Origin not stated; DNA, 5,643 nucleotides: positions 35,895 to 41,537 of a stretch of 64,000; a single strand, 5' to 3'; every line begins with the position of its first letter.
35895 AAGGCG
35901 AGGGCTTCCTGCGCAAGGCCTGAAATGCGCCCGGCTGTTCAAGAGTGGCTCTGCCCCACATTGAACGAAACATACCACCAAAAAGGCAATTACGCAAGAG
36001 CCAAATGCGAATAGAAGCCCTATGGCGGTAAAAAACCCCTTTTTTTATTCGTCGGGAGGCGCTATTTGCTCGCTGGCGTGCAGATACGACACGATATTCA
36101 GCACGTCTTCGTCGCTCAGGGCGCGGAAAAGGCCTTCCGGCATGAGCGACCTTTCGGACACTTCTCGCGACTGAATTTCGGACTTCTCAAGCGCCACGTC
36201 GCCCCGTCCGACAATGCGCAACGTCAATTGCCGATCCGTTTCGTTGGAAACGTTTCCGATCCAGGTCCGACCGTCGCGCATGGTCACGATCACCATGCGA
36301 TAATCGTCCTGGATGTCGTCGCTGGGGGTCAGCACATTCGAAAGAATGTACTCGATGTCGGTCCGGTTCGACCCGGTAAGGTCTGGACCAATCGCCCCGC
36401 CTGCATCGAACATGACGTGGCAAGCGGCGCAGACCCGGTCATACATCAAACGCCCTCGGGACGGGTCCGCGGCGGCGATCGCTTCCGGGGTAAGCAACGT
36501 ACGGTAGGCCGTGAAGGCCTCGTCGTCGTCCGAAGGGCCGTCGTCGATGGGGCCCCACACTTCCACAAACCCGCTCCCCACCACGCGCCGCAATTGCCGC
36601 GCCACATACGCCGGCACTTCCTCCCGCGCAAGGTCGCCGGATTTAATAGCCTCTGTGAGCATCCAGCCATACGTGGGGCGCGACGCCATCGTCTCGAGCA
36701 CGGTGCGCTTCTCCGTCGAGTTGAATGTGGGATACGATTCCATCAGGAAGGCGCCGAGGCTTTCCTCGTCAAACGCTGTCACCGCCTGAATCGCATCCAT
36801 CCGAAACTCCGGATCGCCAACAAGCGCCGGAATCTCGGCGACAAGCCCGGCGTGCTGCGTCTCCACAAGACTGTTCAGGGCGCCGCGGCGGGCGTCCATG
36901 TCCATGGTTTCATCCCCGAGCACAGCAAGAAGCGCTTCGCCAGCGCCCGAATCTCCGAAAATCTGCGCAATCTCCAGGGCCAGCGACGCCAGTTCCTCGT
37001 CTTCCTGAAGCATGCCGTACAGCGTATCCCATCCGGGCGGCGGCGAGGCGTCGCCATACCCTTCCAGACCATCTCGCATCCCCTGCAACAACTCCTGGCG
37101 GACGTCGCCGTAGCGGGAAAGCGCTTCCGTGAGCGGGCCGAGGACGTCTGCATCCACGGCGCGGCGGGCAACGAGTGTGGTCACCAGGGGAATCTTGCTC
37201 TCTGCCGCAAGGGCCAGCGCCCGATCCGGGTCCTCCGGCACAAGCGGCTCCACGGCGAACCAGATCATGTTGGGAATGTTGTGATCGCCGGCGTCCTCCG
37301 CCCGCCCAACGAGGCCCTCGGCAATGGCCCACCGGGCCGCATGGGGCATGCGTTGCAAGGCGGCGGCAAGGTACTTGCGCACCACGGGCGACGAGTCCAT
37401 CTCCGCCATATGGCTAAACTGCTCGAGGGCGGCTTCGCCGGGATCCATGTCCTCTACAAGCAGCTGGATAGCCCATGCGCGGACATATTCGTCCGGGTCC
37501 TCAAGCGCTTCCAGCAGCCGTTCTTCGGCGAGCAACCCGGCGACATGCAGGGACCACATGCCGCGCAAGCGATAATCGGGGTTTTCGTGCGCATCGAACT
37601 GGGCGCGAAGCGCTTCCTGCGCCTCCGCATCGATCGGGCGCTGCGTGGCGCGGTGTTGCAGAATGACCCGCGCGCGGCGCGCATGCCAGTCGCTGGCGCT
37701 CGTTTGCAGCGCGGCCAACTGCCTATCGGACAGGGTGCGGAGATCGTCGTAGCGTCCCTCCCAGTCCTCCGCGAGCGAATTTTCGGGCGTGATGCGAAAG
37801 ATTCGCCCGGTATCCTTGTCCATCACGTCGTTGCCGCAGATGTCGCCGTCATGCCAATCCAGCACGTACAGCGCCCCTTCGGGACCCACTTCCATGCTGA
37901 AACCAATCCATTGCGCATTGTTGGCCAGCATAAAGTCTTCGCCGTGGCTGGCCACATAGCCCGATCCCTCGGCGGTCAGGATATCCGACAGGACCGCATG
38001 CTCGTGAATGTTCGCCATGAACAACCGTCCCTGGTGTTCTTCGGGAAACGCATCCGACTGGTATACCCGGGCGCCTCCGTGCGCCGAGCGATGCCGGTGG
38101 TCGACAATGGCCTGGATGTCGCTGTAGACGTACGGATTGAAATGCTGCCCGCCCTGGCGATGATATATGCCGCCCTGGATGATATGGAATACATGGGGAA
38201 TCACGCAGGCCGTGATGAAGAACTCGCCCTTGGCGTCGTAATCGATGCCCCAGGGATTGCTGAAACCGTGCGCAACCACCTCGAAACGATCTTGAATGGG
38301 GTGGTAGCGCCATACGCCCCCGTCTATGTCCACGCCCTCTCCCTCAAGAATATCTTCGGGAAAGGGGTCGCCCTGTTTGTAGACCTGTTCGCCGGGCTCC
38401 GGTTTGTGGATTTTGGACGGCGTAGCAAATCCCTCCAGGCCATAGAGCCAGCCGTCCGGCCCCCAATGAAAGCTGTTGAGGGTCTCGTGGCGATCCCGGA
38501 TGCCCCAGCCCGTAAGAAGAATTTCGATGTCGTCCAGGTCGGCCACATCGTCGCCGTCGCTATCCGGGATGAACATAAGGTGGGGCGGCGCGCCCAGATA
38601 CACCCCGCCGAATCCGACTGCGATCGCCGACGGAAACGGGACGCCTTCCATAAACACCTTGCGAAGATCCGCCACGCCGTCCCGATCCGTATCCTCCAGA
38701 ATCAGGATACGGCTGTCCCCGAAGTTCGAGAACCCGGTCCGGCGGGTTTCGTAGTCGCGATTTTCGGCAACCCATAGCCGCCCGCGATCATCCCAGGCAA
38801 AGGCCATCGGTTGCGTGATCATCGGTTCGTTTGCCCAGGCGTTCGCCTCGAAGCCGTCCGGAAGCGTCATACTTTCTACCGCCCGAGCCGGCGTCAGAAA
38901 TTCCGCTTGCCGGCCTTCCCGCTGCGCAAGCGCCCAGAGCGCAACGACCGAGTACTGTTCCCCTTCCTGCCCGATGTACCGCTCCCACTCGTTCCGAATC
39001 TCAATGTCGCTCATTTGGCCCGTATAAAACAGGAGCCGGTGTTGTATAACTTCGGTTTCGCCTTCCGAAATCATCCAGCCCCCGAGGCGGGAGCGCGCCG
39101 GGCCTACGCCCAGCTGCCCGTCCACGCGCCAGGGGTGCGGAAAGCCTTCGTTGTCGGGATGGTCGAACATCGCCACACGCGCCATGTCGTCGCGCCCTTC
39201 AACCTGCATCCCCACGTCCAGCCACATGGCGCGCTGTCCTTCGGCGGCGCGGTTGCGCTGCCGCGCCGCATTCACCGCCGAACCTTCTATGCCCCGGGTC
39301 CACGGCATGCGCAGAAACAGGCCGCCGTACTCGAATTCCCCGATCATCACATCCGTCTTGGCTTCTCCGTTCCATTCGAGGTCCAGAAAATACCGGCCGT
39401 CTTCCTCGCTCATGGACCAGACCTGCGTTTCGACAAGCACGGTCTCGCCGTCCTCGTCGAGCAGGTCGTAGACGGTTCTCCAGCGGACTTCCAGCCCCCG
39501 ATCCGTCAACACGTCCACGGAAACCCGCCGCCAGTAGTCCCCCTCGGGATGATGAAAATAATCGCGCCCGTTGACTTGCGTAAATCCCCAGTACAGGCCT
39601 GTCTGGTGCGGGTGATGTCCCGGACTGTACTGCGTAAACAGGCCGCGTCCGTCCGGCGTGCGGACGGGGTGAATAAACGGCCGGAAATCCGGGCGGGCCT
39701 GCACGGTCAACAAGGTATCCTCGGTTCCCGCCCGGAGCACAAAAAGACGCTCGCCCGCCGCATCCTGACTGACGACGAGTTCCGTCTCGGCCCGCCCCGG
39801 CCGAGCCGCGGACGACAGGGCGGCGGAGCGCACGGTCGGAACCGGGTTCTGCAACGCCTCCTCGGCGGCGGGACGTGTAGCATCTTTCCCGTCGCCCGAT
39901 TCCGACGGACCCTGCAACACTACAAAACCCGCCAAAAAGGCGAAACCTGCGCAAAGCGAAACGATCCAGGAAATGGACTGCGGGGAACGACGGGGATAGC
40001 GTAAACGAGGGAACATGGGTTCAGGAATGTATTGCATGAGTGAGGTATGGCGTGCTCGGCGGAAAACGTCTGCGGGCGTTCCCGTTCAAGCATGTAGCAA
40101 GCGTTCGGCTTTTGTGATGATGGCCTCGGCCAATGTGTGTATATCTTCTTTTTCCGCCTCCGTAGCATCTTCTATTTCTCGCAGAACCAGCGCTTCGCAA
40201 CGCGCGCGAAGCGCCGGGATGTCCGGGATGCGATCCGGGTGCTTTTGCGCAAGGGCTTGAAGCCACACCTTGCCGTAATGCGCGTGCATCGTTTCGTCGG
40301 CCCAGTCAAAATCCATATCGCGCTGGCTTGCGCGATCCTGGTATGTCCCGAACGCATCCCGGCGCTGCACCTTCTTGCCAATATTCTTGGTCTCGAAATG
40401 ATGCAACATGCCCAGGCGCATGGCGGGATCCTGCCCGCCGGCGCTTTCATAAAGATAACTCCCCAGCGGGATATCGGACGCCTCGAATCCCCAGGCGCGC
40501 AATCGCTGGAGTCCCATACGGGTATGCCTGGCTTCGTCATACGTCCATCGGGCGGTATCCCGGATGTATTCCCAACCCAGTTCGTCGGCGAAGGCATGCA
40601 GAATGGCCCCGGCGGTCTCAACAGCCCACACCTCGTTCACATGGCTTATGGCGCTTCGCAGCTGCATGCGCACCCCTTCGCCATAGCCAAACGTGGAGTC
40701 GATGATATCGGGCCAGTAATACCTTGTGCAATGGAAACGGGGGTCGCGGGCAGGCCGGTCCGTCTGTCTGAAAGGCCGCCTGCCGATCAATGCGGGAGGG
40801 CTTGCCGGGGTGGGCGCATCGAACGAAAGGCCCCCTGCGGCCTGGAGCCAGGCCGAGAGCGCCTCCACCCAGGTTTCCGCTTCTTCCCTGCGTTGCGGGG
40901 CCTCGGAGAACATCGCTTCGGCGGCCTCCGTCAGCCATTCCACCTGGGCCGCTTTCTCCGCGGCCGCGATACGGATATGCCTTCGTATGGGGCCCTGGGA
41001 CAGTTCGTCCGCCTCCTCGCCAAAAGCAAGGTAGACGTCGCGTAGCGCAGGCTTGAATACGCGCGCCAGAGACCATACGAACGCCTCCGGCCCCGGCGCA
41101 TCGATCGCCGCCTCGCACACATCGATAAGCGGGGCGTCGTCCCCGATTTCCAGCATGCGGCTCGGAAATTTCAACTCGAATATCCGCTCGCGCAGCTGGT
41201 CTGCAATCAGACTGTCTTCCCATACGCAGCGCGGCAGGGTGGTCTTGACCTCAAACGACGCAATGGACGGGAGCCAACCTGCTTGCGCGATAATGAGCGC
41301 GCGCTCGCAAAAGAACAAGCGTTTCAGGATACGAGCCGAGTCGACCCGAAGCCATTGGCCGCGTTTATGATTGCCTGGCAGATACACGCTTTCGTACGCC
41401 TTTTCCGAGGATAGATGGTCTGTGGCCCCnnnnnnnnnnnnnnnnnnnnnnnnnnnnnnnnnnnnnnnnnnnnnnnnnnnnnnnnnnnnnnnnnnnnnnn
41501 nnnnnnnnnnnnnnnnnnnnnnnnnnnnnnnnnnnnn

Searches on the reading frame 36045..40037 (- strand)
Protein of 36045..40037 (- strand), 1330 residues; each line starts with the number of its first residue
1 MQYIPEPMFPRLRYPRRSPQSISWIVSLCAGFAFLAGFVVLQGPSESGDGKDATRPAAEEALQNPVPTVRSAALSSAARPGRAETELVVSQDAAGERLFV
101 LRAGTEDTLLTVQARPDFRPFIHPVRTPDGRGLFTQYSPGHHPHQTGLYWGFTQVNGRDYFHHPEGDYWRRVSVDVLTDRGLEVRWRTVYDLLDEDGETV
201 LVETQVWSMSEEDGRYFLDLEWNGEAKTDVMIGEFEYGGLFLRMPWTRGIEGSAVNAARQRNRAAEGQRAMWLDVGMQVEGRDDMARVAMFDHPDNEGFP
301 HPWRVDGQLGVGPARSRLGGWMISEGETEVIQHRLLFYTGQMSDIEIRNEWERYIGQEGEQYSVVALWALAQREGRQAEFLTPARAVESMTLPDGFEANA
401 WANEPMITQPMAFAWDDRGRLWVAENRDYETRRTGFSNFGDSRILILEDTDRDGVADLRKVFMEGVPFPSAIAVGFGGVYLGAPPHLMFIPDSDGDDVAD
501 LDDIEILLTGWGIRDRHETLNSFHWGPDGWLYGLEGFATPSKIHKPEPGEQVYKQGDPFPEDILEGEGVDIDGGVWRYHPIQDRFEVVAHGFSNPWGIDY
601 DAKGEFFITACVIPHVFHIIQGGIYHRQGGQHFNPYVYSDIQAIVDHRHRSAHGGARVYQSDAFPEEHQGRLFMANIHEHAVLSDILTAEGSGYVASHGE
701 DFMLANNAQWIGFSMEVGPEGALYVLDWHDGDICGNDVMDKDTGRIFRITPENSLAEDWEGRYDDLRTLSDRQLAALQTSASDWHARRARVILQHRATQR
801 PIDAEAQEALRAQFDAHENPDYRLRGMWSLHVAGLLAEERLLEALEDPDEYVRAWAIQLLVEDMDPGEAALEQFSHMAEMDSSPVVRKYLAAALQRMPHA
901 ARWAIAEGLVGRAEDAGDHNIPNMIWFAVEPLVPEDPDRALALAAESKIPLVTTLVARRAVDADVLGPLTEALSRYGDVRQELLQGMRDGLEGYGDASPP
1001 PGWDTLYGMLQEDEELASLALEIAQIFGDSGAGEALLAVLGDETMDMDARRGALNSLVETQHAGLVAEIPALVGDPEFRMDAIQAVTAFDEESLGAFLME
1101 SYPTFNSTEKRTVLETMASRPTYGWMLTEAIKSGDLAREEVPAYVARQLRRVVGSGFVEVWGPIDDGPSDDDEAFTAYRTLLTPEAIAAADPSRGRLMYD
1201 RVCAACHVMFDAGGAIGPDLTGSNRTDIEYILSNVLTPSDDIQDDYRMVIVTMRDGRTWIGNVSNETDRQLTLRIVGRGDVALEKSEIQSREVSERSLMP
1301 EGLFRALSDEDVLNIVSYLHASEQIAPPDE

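Call 32: search_protein_families(library=pfam, proteins=[window:36045-40037:-], max_evalue=0.0001)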
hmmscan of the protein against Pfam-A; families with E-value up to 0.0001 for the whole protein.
window:36045-40037:- (1330 aa): 4 families
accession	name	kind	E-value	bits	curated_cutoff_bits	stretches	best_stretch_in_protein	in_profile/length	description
PF23500.1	DUF7133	-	9.1e-63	213.3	27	1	383-752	2-384/385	Domain of unknown function (DUF7133)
PF14100.11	DUF6807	-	3.3e-45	155.3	27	1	114-351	22-269/270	Family of unknown function (DUF6807)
PF13646.12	HEAT_2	-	1e-09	38.9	27.7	1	809-894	3-87/88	HEAT repeats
PF02985.28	HEAT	-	5.6e-06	26.6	23.5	0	841-861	5-25/31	HEAT repeat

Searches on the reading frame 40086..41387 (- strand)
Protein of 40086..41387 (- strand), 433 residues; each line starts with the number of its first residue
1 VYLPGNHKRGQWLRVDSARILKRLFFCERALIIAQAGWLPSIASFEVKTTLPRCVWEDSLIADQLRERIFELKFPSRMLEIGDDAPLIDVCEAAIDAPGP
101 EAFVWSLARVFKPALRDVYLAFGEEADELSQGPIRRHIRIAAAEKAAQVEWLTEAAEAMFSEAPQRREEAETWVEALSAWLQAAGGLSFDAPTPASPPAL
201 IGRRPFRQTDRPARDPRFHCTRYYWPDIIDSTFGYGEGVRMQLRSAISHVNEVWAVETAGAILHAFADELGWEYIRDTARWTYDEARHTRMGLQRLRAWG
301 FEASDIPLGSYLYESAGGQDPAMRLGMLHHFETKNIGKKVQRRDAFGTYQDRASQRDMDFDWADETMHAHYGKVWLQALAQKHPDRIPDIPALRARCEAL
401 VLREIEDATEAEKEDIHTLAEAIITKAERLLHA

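Call 32: search_protein_families(library=pfam, proteins=[window:40086-41387:-], max_evalue=0.0001)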
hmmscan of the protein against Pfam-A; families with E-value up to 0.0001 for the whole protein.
window:40086-41387:- (433 aa): 1 family
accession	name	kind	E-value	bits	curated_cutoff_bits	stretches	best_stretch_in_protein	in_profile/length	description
PF04305.20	DUF455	-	1.8e-13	51.1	34.3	1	233-383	56-207/247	Protein of unknown function (DUF455)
